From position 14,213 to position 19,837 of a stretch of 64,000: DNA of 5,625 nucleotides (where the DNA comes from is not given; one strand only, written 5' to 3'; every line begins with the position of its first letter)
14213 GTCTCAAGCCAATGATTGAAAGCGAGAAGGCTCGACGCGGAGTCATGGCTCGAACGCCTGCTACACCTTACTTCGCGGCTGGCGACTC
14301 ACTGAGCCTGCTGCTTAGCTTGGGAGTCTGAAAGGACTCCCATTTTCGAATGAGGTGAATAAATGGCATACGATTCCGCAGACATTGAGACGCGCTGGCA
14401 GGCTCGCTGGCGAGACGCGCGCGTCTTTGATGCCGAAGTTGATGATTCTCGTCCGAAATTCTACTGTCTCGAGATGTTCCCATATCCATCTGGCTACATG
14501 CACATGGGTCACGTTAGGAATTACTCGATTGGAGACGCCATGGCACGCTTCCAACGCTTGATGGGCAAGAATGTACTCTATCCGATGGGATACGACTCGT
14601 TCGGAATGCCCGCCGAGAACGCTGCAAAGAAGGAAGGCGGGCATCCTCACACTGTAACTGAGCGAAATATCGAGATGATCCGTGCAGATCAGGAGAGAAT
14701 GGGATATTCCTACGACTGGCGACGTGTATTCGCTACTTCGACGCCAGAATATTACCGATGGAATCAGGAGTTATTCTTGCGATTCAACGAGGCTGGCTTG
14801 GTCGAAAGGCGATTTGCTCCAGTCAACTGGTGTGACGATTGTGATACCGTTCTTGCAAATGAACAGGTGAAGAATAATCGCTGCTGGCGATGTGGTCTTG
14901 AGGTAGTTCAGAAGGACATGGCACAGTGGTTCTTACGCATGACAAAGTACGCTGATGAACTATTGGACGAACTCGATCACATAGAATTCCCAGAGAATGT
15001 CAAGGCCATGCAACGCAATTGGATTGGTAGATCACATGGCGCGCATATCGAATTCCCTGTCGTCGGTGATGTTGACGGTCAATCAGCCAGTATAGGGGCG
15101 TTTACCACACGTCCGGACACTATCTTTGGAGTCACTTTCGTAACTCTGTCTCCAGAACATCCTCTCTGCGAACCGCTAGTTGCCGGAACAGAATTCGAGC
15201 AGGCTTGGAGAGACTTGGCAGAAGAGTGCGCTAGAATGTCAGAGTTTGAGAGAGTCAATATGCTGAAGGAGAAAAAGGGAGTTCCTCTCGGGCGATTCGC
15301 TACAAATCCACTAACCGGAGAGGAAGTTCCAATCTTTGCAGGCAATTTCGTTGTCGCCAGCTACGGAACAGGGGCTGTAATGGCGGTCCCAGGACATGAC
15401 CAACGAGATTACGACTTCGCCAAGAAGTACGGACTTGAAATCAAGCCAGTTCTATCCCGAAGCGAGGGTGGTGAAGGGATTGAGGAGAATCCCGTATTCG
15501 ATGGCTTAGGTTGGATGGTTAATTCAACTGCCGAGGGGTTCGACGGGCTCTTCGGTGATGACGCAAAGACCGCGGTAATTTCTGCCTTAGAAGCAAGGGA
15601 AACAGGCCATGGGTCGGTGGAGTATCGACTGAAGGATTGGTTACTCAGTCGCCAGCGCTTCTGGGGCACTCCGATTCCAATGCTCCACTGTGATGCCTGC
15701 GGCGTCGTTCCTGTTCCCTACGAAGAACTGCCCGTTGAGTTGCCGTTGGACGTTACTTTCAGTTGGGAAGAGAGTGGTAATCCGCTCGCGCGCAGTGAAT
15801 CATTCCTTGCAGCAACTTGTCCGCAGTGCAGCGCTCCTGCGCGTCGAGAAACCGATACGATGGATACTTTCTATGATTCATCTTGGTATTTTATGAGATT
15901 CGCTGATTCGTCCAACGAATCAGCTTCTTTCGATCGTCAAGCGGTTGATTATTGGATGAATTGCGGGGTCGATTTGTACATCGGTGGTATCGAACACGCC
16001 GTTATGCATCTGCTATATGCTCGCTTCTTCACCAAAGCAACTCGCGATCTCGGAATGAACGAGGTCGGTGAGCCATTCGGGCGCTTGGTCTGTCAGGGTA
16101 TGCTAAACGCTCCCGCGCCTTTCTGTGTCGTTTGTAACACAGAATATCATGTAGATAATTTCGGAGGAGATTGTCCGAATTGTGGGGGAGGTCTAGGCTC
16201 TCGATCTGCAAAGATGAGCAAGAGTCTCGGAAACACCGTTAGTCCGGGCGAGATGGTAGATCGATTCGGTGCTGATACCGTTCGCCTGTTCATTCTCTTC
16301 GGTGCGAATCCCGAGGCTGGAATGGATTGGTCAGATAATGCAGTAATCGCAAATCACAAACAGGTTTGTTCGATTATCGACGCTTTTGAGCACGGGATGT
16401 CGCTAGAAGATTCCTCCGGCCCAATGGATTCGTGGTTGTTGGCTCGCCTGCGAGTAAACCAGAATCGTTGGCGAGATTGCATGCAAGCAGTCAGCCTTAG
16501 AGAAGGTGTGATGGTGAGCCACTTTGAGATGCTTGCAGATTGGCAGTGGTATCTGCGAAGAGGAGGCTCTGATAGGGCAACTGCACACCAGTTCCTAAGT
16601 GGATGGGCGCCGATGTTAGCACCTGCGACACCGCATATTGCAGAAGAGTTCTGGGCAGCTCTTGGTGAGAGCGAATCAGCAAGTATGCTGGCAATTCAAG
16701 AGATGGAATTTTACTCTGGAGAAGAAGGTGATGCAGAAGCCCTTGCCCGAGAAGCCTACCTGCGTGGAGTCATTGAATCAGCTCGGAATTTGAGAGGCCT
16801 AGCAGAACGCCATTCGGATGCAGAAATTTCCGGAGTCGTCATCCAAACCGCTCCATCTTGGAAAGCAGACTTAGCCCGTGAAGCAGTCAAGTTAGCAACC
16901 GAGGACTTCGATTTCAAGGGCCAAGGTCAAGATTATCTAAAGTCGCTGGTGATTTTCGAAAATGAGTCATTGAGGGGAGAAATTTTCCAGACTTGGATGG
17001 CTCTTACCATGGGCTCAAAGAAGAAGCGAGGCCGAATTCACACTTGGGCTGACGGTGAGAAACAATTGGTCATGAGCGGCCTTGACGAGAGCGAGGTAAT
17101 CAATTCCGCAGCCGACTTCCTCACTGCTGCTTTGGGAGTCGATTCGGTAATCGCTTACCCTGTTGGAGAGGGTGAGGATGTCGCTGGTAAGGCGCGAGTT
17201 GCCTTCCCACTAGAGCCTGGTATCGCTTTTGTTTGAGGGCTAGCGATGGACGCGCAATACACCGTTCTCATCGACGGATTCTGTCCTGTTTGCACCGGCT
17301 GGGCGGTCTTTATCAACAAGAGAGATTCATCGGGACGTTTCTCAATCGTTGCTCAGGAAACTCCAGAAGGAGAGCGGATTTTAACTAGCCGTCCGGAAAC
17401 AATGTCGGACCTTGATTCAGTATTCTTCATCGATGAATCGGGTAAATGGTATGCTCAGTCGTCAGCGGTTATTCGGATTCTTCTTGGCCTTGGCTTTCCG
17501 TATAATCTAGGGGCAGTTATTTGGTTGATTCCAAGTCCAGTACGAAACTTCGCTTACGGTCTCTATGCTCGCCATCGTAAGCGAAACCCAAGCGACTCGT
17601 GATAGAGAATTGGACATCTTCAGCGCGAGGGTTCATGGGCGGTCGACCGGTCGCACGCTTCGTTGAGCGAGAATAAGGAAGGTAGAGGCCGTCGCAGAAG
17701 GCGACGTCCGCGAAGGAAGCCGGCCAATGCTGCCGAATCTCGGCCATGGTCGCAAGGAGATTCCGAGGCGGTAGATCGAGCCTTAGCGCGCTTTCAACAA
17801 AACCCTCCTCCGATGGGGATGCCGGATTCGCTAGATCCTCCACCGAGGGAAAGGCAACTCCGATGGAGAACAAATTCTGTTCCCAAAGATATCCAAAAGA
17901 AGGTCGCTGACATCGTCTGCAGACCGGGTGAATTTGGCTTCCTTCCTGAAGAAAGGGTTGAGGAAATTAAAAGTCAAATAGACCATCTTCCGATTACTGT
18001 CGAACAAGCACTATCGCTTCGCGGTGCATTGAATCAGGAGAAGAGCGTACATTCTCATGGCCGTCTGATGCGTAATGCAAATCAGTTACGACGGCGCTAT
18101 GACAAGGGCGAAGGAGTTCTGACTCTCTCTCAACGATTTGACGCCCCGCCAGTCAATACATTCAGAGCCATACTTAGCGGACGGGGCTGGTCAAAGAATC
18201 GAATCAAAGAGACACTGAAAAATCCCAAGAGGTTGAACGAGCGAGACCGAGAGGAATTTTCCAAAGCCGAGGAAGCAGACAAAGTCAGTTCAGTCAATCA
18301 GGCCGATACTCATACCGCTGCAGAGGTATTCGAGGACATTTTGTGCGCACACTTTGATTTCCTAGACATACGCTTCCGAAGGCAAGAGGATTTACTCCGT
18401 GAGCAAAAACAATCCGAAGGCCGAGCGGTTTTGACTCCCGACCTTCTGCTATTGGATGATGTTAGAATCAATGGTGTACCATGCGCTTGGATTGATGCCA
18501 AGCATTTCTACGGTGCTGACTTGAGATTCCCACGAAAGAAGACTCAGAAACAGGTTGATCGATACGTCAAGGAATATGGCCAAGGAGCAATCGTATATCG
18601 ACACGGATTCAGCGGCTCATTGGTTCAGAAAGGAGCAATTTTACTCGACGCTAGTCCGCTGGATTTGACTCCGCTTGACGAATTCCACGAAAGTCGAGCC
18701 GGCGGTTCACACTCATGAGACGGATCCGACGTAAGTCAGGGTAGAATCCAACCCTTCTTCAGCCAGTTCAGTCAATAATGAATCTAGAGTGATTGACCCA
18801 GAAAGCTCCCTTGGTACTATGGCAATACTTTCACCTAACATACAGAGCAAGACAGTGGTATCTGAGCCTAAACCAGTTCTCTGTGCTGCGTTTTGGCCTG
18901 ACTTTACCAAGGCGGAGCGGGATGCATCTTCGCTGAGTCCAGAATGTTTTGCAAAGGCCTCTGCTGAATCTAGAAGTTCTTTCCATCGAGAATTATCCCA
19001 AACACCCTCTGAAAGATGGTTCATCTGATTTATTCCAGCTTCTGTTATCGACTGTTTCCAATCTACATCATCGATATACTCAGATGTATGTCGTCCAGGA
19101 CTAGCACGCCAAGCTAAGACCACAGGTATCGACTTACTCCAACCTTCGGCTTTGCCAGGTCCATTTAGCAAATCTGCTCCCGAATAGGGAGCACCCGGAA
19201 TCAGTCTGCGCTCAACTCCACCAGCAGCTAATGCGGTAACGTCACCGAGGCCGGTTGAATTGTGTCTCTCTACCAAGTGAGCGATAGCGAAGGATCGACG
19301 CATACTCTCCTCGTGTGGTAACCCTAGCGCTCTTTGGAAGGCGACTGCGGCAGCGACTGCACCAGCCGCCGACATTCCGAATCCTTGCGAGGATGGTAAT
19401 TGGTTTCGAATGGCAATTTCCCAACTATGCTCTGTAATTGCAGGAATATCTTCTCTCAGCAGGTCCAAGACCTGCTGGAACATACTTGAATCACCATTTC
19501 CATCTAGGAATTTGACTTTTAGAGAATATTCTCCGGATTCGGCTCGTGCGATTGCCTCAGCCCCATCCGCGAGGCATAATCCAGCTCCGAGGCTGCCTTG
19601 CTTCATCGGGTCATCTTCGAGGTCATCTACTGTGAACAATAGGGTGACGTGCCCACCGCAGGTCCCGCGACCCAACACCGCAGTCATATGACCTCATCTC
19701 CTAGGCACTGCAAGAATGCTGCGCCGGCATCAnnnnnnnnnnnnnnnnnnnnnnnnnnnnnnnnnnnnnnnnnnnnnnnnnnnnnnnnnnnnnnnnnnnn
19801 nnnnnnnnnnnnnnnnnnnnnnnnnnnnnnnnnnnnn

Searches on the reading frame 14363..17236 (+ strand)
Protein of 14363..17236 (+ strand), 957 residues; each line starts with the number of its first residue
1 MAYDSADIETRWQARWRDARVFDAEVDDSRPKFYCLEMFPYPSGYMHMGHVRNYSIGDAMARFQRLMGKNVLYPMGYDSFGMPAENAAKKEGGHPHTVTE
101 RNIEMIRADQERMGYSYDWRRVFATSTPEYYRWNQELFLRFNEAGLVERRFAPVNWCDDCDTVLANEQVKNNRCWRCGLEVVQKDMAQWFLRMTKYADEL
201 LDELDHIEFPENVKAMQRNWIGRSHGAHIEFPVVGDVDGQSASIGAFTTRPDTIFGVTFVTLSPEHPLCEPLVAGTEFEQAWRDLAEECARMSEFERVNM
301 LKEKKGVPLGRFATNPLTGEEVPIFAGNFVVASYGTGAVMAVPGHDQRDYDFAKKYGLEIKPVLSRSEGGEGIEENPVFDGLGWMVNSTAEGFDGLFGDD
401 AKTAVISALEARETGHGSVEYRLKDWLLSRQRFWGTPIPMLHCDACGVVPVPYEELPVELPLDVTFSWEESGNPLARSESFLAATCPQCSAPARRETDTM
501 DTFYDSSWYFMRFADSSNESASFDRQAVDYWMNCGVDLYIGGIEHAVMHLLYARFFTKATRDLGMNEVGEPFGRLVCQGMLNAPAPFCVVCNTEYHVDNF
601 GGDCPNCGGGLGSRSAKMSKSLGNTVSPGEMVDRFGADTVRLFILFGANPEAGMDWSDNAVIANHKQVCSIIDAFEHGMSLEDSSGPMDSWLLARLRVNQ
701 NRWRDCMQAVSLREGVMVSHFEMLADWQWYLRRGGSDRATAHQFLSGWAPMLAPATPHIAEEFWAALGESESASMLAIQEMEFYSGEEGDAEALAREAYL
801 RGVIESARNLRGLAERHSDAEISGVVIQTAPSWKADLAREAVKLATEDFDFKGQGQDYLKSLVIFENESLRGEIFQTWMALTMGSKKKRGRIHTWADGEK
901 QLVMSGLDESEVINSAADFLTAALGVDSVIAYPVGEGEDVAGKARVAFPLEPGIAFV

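Call 24: search_protein_families(library=pfam, proteins=[window:14363-17236:+], max_evalue=0.001)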
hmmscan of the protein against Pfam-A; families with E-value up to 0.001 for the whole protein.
window:14363-17236:+ (957 aa): 5 families
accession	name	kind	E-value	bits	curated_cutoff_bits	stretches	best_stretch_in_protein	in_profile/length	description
PF13603.12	tRNA-synt_1_2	-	1.4e-55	188.1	25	1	218-409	1-184/185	Leucyl-tRNA synthetase, editing domain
PF00133.28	tRNA-synt_1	-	5.2e-44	151.1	22.7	3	12-221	2-225/414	tRNA synthetases class I (I, L, M and V)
PF09334.17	tRNA-synt_1g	-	1.7e-30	106.5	20.1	2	39-170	7-136/391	tRNA synthetases class I (M)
PF08264.19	Anticodon_1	-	1.3e-09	38.5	25.1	1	689-815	1-137/148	Anticodon-binding domain of tRNA ligase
PF01406.26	tRNA-synt_1e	-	0.00015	21.7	27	0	615-659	251-294/301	tRNA synthetases class I (C) catalytic domain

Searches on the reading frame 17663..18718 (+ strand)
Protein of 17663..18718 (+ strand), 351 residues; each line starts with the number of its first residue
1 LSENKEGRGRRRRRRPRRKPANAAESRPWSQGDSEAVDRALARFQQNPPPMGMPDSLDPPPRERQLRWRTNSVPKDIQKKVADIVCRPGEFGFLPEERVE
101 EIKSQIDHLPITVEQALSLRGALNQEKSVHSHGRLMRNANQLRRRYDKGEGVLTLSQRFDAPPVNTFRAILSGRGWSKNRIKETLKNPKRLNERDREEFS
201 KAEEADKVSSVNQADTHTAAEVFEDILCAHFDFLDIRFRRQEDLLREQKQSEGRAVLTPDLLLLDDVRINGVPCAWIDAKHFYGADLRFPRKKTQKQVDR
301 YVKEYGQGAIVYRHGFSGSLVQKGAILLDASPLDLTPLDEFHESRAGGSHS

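Call 24: search_protein_families(library=pfam, proteins=[window:17663-18718:+], max_evalue=0.001)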
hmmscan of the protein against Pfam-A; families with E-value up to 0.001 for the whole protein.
window:17663-18718:+ (351 aa): 1 family
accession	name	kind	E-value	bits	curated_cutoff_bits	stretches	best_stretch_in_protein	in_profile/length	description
PF14811.11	TPD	-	2.7e-19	69.8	27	1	193-323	3-127/138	Protein of unknown function TPD sequence-motif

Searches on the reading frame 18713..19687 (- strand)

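Call 24: search_protein_families(library=pfam, proteins=[window:18713-19687:-], max_evalue=0.001)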
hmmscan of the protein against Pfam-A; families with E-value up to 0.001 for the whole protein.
window:18713-19687:- (324 aa): 2 families
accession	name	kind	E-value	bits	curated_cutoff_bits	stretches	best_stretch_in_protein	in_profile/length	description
PF00288.32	GHMP_kinases_N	-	4.2e-10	40.2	22.3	1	70-157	3-87/87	GHMP kinases N terminal domain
PF22700.2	MVD-like_N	-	3e-06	27.4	27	1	58-128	54-122/157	Diphosphomevalonate decarboxylase-like N-terminal domain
